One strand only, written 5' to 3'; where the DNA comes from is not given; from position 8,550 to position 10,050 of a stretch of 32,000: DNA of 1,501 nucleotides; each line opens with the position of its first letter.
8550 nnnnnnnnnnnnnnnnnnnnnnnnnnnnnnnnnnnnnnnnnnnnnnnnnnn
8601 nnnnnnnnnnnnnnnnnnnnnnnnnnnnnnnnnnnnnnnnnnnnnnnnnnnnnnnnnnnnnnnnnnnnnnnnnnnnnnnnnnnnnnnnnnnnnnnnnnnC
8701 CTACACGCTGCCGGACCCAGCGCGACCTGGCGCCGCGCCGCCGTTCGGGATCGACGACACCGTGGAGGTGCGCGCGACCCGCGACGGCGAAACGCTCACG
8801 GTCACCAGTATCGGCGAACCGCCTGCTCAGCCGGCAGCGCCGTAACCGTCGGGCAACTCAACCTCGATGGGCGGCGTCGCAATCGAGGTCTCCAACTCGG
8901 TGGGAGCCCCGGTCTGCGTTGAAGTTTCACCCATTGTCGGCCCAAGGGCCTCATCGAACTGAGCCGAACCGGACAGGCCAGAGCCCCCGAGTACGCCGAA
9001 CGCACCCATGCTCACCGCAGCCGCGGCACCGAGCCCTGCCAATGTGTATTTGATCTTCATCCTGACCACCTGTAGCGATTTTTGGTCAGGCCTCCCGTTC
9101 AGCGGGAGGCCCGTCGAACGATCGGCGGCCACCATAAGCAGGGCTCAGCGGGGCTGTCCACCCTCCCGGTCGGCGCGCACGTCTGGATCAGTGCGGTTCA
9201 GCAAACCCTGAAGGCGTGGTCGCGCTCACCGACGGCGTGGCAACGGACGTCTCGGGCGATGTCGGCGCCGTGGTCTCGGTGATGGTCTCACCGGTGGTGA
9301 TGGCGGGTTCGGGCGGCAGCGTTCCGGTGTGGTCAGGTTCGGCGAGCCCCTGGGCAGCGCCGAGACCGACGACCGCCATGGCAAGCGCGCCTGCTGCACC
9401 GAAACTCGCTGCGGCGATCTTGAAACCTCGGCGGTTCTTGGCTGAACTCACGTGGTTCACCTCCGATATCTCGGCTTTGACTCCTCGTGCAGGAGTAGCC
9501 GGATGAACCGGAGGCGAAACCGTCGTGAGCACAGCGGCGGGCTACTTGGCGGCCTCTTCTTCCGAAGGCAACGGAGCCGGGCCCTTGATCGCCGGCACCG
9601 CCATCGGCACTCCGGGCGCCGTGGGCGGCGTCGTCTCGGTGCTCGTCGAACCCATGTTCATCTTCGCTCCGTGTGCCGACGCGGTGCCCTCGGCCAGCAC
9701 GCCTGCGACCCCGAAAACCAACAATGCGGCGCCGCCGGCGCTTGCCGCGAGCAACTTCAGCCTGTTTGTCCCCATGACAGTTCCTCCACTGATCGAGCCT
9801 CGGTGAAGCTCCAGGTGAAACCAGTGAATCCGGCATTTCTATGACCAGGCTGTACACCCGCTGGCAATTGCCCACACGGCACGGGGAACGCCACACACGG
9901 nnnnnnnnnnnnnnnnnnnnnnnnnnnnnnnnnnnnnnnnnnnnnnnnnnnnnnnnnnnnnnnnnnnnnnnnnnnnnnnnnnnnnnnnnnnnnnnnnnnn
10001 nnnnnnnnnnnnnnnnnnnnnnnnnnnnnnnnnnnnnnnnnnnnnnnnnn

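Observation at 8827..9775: Three tandem paralogous small secreted Thr/Pro-rich peptides next to the glycosylation module (candidate dedicated substrates)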

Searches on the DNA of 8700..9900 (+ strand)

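Call 5: search_dna_similar(query=window:8700-9900:+, collection=plasmids, mode=distant, max_rows=10)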
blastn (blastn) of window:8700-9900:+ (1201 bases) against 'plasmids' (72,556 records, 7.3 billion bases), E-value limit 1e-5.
No match.

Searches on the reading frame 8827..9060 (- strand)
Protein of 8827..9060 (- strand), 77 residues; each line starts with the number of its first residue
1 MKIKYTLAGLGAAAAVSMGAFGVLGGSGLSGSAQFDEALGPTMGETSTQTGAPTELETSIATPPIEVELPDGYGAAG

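Call 6: search_protein_families(library=pfam, proteins=[window:8827-9060:-], max_evalue=0.01)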
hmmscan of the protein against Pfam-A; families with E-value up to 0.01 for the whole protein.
window:8827-9060:- (77 aa): 0 families

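Call 8: find_encoding_contigs(protein=window:8827-9060:-, flank=6000, max_places=6)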
Protein window:8827-9060:- (77 aa): 23 contigs read that carry it; 6 places shown.
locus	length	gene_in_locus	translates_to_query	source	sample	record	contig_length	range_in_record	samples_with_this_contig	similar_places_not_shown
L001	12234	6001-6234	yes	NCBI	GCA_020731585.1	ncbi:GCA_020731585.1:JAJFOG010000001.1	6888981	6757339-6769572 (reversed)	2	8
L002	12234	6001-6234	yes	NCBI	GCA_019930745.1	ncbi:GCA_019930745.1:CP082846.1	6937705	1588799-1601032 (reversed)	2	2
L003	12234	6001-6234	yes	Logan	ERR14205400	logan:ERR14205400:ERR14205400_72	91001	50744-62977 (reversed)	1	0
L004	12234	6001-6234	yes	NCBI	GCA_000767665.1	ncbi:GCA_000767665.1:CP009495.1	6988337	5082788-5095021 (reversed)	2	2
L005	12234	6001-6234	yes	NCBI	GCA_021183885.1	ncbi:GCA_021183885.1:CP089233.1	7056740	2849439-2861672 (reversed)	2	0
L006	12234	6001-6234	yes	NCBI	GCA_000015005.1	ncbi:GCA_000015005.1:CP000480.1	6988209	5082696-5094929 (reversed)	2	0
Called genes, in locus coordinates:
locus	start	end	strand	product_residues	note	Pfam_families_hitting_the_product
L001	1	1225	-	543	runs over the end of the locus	PF00496:SBP_bac_5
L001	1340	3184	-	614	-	PF03193:RsgA_GTPase (faint), PF00005:ABC_tran, PF02463:SMC_N (faint), PF13191:AAA_16 (faint), PF13304:AAA_21 (faint), PF08352:oligo_HPY, PF00005:ABC_tran, PF08352:oligo_HPY (weak), +3 more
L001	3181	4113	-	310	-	PF12911:OppC_N, PF00528:BPD_transp_1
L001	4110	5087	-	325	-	PF19300:BPD_transp_1_N (weak), PF00528:BPD_transp_1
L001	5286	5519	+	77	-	-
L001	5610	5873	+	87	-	-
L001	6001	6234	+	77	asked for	-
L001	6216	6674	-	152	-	-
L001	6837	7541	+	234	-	PF00072:Response_reg, PF00486:Trans_reg_C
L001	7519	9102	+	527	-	PF00672:HAMP (weak), PF00512:HisKA, PF02518:HATPase_c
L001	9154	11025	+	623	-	PF02366:PMT (weak), PF13231:PMT_2, PF24878:YkcB_C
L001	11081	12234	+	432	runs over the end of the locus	PF00535:Glycos_transf_2, PF04138:GtrA_DPMS_TM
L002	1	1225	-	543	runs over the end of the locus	PF00496:SBP_bac_5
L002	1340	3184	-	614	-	PF13191:AAA_16 (faint), PF00005:ABC_tran, PF02463:SMC_N (faint), PF13304:AAA_21 (faint), PF13401:AAA_22 (faint), PF08352:oligo_HPY, PF00005:ABC_tran, PF08352:oligo_HPY (weak), +2 more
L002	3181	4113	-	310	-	PF12911:OppC_N, PF00528:BPD_transp_1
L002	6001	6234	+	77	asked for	-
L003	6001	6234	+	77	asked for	-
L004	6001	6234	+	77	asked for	-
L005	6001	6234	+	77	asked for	-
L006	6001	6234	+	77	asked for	-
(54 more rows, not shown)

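Call 10: list_cluster_members(proteins=[window:8827-9060:-, window:9188-9451:-, window:9542-9775:-, window:7520-8269:-, window:4045-5910:-, window:9974-10951:+])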
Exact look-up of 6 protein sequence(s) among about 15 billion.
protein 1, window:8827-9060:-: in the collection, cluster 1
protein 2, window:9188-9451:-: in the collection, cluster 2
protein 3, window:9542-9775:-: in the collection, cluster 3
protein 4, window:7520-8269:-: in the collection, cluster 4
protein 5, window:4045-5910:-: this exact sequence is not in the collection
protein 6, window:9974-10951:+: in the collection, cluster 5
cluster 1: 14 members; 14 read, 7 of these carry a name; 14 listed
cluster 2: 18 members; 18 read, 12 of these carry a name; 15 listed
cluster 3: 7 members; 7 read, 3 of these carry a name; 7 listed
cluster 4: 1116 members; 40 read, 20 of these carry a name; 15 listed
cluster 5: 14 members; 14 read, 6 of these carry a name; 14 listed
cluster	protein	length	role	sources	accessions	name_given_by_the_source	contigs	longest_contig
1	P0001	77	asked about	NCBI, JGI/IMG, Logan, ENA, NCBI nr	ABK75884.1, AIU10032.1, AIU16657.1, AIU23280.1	hypothetical protein [Mycolicibacterium smegmatis]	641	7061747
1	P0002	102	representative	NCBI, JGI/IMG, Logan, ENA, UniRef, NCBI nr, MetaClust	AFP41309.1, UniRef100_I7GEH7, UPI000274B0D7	hypothetical protein MSMEI_4865 [Mycolicibacterium smegmatis MC2 155] | hypothetical protein | Uncharacterized protein n=2 Tax=Mycolicibacterium smegmatis (strain ATCC 700084 / ...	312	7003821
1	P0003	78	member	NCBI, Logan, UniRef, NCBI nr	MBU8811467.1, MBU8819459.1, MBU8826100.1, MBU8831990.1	hypothetical protein [Mycolicibacterium goodii] | Uncharacterized protein n=1 Tax=Mycolicibacterium goodii TaxID=134601 ...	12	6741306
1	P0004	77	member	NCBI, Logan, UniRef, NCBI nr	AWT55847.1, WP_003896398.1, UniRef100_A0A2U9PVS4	hypothetical protein [Mycolicibacterium smegmatis] | Uncharacterized protein n=1 Tax=Mycolicibacterium smegmatis (strain MKD8) TaxID=1214915 ...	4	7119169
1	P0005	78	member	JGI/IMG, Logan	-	hypothetical protein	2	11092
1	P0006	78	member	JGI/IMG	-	hypothetical protein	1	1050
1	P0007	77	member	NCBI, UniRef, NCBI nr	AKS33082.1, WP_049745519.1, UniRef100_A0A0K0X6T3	hypothetical protein [Mycolicibacterium goodii] | Uncharacterized protein n=1 Tax=Mycolicibacterium goodii TaxID=134601 ... | hypothetical protein AFA91_15535 [Mycolicibacterium goodii]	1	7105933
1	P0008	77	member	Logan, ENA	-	-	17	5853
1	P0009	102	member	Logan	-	-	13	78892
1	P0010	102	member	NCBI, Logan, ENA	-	-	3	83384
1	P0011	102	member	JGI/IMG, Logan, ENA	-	-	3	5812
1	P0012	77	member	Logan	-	-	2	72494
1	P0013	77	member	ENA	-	-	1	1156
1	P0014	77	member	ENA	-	-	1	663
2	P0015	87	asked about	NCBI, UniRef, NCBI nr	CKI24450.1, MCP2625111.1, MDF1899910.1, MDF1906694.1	hypothetical protein LTT02_28280 [Mycolicibacterium smegmatis] | hypothetical protein n=1 Tax=Mycolicibacterium smegmatis TaxID=1772 RepID=UPI0005D75B13 | hypothetical protein [Mycolicibacterium smegmatis]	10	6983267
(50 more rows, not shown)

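Call 51: search_protein_families(library=ncbifam, proteins=[window:8827-9060:-], max_evalue=0.01)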
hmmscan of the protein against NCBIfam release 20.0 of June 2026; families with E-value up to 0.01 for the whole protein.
window:8827-9060:- (77 aa): 0 families
